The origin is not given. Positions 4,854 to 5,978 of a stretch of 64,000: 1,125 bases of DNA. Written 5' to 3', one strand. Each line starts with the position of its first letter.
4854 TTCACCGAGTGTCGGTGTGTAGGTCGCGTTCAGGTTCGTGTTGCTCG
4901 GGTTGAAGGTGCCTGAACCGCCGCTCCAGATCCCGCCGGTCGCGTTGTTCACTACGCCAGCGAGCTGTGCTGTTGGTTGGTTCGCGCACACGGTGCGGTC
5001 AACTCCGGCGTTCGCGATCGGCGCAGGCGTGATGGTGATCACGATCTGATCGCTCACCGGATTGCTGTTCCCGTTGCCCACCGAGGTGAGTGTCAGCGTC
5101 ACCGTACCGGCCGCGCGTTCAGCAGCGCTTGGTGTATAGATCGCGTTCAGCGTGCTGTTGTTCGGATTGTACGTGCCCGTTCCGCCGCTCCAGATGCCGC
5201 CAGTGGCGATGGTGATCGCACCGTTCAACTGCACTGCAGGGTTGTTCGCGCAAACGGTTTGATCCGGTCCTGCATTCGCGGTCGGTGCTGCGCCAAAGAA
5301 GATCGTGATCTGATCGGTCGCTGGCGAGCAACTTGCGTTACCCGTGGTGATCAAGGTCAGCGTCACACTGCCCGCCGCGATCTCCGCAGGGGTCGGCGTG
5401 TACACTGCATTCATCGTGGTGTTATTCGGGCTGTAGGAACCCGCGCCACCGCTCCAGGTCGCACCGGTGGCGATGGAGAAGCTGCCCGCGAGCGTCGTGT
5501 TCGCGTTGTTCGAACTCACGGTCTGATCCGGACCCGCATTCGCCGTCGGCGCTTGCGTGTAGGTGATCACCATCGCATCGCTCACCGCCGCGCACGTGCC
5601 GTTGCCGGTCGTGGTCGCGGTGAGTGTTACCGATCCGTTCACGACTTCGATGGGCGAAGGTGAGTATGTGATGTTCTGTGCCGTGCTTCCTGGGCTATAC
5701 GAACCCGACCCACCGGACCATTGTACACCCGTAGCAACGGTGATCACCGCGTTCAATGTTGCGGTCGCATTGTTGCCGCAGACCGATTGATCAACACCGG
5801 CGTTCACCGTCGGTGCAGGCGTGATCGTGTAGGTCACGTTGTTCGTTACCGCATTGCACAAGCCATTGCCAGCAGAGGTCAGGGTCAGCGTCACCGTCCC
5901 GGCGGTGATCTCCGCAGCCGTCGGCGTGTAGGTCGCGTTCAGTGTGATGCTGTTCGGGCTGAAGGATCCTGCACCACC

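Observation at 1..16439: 16.4-kb partial gene for a giant repeat adhesin (>5,470 aa in window) divergently arranged with a complex sensor kinase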

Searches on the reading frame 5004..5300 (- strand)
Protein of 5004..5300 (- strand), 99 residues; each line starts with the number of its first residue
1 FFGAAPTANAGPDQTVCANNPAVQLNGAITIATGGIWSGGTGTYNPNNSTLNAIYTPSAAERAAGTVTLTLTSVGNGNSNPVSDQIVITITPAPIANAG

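Call 40: predict_structure(alignment_id=A1)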
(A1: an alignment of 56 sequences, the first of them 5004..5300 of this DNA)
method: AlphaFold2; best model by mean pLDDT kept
length: 99 residues; sequences in the alignment: 56
mean_pLDDT: 89.2   pTM: 0.79
mean pLDDT of the five models: 89.2, 88.3, 87.0, 84.5, 81.8
residues with pLDDT >= 90: 63; 70-90: 30; 50-70: 6; < 50: 0
segments of 3 or more residues with pLDDT < 50: none
pLDDT, mean of each block of 10 residues (from residue 1): 85 93 92 91 78 92 95 89 96 82
secondary structure, 60 per line:
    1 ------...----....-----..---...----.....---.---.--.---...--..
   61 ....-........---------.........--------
elements in order: E7-9 E14-17 E28-30 E35-39 E54-56 H59-64 E66-73 E83-91

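Call 42: fold_search(model_id=the predicted structure, library=pdb)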
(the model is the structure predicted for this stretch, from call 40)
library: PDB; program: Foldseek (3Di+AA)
matches with E <= 10: 1407; with E <= 0.001: 8
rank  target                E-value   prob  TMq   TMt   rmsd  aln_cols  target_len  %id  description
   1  4zmt_B                2.7e-04  1.00  0.53  0.29   5.3       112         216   12  Crystal structure of human P-cadherin (ss-X-dimer-long) (released 2016-09-07)
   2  4zmt_D                3.7e-04  1.00  0.50  0.28   5.3       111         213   13  Crystal structure of human P-cadherin (ss-X-dimer-long) (released 2016-09-07)
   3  5erp_B                4.7e-04  1.00  0.51  0.16   4.8       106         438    8  Crystal structure of human Desmocollin-2 ectodomain fragment EC2-5 (released 2016-06-15)
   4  5szr_A                5.0e-04  1.00  0.59  0.17   4.3        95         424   12  Protocadherin Gamma B2 extracellular cadherin domains 3-6 (released 2016-10-19)
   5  8d40_B                7.7e-04  1.00  0.51  0.16   4.8       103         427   16  Crystal structure of human CELSR1 EC1-4 (released 2023-08-30)
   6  6ztr_I                8.8e-04  1.00  0.53  0.29   5.0       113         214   13  Crystal Structure of the anti-human P-Cadherin Fab CQY684 in complex with human P-Cadherin(108-324) (released 2021-05-05)
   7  4zmx_B                8.8e-04  1.00  0.48  0.28   5.6       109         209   12  Crystal structure of human P-cadherin (int-X-dimer) (released 2016-09-07)
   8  6vg4_A                9.9e-04  1.00  0.50  0.11   4.5       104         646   12  Human protocadherin 10 ectodomain (released 2020-03-11)
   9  4zmv_A                1.1e-03  1.00  0.51  0.28   5.0       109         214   12  Crystal structure of human P-cadherin (ss-X-dimer pocket I) (released 2016-09-07)
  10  5kj4_A                1.1e-03  1.00  0.48  0.26   6.9       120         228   16  Crystal Structure of Mouse Protocadherin-15 EC9-10 (released 2016-11-23)
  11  5szr_B                1.2e-03  1.00  0.56  0.16   4.3        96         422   14  Protocadherin Gamma B2 extracellular cadherin domains 3-6 (released 2016-10-19)
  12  6ztr_J                1.2e-03  1.00  0.52  0.29   4.9       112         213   13  Crystal Structure of the anti-human P-Cadherin Fab CQY684 in complex with human P-Cadherin(108-324) (released 2021-05-05)
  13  6ztb                  1.2e-03  1.00  0.51  0.28   5.1       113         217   12  Crystal Structure of human P-Cadherin EC1_EC2 (released 2021-05-05)
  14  6vft_A                1.3e-03  1.00  0.51  0.16   4.3       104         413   12  Crystal structure of human delta protocadherin 17 EC1-EC4 (released 2020-03-11)
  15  5iry_A                1.3e-03  1.00  0.50  0.13   5.1       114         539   10  Crystal structure of human Desmocollin-1 ectodomain (released 2016-06-22)
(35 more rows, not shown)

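Call 63: search_protein_representatives(alignment_id=A1)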
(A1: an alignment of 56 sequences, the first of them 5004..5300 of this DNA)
Query: 56 sequences, 99 profile positions. Proteins with E-value up to 0.001 (for the whole library): 8172; up to 1e-10: 4955; up to 1e-30: 1996. The best 150 are listed.
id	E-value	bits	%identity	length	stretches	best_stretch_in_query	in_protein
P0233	0.0e+00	5960.1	-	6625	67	1-99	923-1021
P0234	0.0e+00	5028.7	-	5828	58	1-99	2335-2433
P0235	0.0e+00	4515.8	-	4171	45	1-99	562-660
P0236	0.0e+00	3940.9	-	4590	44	2-99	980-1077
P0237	0.0e+00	3909.6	-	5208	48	1-99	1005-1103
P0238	0.0e+00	3890.5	-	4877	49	2-99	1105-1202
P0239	0.0e+00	3632.1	-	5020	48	1-99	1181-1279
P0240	0.0e+00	3494.4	-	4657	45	1-99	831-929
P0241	0.0e+00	3381.8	-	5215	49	1-98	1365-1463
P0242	0.0e+00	3375.9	-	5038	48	2-99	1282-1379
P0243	0.0e+00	3332.7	-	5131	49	3-99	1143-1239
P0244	0.0e+00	3264.0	-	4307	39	2-99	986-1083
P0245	0.0e+00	3242.2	-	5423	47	1-99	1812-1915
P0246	0.0e+00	3220.1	-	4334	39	1-99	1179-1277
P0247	0.0e+00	3209.3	-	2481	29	1-99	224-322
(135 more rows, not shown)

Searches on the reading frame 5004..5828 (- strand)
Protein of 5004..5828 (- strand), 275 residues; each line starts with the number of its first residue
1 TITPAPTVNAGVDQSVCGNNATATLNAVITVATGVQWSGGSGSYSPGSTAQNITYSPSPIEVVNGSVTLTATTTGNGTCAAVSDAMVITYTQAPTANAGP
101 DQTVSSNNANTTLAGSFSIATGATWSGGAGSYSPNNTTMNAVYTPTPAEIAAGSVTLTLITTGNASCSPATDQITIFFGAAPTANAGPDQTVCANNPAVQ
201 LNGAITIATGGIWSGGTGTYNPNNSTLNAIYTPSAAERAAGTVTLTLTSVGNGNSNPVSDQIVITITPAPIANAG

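Call 36: search_protein_families(library=pfam, proteins=[window:5004-5828:-], max_evalue=10)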
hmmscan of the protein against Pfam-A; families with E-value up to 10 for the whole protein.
window:5004-5828:- (275 aa): 4 families
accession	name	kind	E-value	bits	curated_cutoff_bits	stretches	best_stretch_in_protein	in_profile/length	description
PF22352.2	K319L-like_PKD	-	0.034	14.6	27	2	98-176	1-82/84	K319L-like, PKD domain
PF02494.22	HYR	-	0.41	11.5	21.7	1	220-263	18-61/81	HYR domain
PF05506.17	PLipase_C_C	-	0.45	11.9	24.4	0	145-167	4-26/80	Bacterial phospholipase C, C-terminal domain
PF12019.13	GspH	-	0.48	11.4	21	1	27-80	48-102/108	Type II transport protein GspH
